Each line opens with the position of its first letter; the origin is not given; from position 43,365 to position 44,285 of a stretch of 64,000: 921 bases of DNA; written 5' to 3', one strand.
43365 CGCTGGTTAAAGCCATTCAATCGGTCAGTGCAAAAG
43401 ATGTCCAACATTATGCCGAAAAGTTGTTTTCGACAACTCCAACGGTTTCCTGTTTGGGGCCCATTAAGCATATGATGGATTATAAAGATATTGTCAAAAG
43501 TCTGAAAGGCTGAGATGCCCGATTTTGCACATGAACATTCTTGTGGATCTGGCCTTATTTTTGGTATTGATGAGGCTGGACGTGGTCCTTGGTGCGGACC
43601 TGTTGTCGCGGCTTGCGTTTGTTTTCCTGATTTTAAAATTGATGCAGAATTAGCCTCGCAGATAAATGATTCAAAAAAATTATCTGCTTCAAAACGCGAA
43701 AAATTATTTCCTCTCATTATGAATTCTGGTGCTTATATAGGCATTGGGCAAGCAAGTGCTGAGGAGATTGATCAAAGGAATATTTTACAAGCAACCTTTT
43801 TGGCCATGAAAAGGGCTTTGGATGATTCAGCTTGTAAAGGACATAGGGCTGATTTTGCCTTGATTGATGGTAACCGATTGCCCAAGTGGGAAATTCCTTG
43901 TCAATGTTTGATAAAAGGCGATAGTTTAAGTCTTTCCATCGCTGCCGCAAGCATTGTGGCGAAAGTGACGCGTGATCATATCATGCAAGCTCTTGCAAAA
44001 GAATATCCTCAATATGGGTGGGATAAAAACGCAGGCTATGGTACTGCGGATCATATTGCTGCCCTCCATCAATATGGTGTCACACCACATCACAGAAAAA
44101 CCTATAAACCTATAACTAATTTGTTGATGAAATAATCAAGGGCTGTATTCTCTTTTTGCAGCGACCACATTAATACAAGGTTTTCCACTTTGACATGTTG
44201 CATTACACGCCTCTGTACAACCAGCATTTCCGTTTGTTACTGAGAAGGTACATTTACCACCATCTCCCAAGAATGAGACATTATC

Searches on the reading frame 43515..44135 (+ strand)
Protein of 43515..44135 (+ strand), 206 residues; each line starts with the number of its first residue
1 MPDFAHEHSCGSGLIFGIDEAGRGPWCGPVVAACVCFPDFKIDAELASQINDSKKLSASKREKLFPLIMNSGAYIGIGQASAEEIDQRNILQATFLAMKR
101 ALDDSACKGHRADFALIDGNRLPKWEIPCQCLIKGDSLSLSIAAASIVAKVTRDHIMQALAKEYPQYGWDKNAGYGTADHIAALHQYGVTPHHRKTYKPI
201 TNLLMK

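Call 44: search_protein_families(library=pfam, proteins=[window:43515-44135:+], max_evalue=0.00001)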
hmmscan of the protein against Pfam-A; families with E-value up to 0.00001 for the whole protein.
window:43515-44135:+ (206 aa): 1 family
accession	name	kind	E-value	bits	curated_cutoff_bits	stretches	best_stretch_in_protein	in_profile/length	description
PF01351.25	RNase_HII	-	3.7e-42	144.9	25.8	1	17-198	2-197/199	Ribonuclease HII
